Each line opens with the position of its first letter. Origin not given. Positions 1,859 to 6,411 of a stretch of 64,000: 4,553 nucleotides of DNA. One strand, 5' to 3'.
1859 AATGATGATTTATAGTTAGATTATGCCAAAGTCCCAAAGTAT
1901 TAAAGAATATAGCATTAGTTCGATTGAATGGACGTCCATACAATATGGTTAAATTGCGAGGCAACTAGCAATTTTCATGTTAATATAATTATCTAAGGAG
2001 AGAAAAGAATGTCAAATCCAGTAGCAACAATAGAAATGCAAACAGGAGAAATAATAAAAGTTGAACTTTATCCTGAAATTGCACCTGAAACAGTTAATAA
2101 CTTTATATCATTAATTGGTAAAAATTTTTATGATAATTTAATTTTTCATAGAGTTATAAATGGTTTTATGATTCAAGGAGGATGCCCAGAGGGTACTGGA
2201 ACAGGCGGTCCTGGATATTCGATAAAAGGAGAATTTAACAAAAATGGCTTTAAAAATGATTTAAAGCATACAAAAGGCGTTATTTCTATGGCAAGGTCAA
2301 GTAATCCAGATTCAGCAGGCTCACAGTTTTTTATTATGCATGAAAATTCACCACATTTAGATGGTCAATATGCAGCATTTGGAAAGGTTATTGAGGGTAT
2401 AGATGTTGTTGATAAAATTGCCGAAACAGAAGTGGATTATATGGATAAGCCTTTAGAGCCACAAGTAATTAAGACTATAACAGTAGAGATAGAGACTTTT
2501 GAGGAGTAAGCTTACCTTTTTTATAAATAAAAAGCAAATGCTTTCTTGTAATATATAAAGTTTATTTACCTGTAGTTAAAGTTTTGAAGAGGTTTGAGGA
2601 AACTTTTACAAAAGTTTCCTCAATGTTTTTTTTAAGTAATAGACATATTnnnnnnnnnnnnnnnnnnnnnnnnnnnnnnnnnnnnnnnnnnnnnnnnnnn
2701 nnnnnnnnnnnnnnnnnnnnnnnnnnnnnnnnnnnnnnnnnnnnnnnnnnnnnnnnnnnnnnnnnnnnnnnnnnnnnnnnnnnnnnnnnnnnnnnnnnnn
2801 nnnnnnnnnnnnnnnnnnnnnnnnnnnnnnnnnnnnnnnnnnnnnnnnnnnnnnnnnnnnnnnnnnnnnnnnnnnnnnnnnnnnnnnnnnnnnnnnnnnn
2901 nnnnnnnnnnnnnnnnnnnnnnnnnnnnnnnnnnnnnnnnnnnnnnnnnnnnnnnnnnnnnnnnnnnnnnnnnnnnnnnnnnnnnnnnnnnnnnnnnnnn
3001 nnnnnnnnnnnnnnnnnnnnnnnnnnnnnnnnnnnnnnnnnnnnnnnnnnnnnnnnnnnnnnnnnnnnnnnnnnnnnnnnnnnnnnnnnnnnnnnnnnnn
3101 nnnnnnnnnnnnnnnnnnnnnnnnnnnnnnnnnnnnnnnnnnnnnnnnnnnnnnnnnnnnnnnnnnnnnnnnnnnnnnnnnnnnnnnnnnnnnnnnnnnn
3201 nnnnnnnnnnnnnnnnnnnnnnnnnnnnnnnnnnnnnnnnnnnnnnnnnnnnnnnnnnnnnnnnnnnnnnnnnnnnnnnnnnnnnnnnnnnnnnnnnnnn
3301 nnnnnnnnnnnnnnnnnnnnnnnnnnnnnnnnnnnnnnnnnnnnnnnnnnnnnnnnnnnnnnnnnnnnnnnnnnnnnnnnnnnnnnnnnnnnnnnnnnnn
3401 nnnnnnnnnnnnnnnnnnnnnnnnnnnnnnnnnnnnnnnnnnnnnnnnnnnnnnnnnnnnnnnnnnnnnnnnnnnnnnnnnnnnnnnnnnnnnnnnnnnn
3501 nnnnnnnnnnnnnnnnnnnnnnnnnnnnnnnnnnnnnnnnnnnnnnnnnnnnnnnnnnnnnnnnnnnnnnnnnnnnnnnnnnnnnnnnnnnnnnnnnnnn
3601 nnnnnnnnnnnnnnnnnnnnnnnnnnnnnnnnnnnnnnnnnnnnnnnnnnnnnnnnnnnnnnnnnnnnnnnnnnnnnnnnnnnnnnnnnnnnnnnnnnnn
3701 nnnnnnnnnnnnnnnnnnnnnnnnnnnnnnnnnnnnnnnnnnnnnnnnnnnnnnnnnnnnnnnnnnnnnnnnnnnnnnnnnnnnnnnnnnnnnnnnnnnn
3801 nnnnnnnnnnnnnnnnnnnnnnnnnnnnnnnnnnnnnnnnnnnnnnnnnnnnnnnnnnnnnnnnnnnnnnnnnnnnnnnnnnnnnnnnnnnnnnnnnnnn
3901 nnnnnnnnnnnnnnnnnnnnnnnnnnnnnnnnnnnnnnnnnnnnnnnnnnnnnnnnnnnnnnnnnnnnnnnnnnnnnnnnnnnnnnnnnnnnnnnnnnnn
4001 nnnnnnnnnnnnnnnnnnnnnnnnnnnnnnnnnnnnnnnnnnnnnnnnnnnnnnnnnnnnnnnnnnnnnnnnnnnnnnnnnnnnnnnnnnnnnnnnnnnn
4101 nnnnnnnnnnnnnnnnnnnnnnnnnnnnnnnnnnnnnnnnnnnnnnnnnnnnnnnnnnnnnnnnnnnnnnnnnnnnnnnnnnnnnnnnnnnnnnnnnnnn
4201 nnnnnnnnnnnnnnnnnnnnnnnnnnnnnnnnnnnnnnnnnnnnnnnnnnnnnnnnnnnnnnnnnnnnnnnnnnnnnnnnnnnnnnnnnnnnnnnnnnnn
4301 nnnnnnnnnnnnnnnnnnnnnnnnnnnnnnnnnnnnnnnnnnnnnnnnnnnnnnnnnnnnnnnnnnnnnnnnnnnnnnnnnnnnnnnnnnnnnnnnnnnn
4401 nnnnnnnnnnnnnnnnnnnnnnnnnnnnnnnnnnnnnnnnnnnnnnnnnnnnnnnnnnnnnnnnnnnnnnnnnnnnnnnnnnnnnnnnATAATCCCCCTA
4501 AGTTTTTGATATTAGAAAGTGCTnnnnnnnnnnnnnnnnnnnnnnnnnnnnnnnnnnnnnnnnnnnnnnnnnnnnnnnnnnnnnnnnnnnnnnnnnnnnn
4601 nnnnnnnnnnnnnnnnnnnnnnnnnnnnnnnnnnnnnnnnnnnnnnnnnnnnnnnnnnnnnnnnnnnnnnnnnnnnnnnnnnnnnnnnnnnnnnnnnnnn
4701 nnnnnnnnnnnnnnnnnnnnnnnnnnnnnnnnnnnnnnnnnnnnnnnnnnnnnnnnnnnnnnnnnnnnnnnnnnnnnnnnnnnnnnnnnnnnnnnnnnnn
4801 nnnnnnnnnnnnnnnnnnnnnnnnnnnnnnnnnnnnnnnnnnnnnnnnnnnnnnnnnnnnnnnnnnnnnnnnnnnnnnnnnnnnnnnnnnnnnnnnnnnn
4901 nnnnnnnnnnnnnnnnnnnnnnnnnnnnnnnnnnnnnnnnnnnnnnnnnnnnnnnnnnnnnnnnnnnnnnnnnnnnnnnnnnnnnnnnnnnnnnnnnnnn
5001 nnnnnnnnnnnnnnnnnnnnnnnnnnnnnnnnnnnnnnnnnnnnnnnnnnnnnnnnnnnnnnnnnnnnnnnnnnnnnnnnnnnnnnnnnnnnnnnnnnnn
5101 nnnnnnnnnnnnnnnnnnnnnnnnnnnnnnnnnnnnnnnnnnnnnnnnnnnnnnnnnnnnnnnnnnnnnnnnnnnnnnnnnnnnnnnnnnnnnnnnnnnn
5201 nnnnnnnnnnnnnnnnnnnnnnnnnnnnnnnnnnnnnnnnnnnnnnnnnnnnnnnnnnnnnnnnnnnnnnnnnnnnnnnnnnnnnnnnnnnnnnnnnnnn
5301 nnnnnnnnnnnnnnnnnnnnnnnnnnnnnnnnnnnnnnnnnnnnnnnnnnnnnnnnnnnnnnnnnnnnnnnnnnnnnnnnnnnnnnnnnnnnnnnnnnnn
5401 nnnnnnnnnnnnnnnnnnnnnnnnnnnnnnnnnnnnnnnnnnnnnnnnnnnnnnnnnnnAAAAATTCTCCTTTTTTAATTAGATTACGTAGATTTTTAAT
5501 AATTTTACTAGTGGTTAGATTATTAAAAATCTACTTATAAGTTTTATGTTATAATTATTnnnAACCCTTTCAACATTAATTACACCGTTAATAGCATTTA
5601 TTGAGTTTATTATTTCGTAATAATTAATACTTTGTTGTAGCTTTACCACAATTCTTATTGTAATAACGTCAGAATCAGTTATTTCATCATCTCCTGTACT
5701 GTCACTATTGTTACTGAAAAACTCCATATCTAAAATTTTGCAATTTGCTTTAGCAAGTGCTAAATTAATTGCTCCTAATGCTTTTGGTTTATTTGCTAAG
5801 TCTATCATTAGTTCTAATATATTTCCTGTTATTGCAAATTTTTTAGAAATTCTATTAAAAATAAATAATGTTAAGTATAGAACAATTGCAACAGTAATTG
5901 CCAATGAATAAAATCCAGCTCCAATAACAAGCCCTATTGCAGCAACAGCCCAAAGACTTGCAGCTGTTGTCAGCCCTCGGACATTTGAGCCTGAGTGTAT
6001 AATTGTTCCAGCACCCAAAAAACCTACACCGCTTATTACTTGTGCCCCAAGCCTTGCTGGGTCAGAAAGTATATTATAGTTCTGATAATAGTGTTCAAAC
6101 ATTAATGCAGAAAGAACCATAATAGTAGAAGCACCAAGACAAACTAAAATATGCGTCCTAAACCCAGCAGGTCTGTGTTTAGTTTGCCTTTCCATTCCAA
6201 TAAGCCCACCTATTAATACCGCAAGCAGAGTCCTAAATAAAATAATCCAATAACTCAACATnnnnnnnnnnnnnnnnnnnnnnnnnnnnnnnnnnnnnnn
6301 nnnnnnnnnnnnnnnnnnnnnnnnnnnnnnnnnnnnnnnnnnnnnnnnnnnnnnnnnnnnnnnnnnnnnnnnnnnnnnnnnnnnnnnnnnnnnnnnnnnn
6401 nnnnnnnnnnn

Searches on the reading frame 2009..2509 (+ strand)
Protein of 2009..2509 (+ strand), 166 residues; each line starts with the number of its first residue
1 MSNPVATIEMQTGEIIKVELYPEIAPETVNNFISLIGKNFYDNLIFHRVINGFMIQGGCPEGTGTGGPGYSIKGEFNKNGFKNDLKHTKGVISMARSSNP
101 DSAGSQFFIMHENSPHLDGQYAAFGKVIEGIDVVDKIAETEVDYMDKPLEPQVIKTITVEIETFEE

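Call 30: search_protein_families(library=pfam, proteins=[window:2009-2509:+])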
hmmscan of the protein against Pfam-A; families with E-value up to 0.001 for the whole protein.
window:2009-2509:+ (166 aa): 1 family
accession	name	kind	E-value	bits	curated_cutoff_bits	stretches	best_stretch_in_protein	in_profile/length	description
PF00160.26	Pro_isomerase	-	3.4e-50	170.8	21.7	1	8-159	2-159/159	Cyclophilin type peptidyl-prolyl cis-trans isomerase/CLD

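Call 65: find_encoding_contigs(protein=window:2009-2506:+, flank=3000, max_places=8)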
Protein window:2009-2506:+ (166 aa): 3 contigs read that carry it; 1 place shown.
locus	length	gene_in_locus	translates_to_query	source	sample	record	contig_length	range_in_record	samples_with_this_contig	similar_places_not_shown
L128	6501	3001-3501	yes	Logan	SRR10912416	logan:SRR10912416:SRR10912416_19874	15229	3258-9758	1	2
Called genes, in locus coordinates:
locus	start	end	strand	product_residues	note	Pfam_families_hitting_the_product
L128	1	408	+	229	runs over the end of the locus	PF00072:Response_reg, PF00486:Trans_reg_C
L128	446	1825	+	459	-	PF00672:HAMP, PF00512:HisKA, PF02518:HATPase_c, PF13589:HATPase_c_3 (faint)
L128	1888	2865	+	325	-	PF10646:Germane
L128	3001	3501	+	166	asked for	PF00160:Pro_isomerase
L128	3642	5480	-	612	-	PF07833:Cu_amine_oxidN1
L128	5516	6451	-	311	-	PF07833:Cu_amine_oxidN1 (weak)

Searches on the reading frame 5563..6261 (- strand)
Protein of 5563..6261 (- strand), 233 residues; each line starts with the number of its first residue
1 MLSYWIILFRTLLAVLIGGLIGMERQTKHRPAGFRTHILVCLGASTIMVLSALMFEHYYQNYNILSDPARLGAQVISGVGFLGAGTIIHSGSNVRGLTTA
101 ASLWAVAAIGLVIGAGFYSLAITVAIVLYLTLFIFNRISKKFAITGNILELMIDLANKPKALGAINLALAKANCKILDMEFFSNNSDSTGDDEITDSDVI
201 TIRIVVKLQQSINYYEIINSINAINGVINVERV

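Call 25: find_encoding_contigs(protein=window:5563-6261:-, flank=10000, max_places=6)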
Protein seq(233 aa) (233 aa): 1 contig read that carries it; 1 place shown.
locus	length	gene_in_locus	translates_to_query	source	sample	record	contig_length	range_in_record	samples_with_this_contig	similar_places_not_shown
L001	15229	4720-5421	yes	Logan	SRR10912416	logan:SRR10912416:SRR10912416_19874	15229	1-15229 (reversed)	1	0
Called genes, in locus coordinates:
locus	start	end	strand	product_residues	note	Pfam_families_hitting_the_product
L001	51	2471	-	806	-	PF20437:LonC_helical, PF13654:AAA_32, PF20436:LonB_AAA-LID, PF05362:Lon_C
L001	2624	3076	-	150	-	PF13420:Acetyltransf_4, PF00583:Acetyltransf_1, PF13673:Acetyltransf_10, PF13508:Acetyltransf_7, PF08445:FR47 (weak)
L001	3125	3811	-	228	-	PF00814:TsaD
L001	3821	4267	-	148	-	PF02367:TsaE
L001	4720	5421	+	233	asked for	PF02308:MgtC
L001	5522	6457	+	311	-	PF07833:Cu_amine_oxidN1 (weak)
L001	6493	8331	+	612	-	PF07833:Cu_amine_oxidN1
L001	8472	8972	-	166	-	PF00160:Pro_isomerase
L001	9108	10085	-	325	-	PF10646:Germane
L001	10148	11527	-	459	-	PF00672:HAMP, PF00512:HisKA, PF02518:HATPase_c, PF13589:HATPase_c_3 (faint)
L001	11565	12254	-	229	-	PF00072:Response_reg, PF00486:Trans_reg_C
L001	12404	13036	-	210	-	PF10531:SLBB, PF22461:SLBB_2 (weak), PF12836:HHH_3, PF00633:HHH (weak)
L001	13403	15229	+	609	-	?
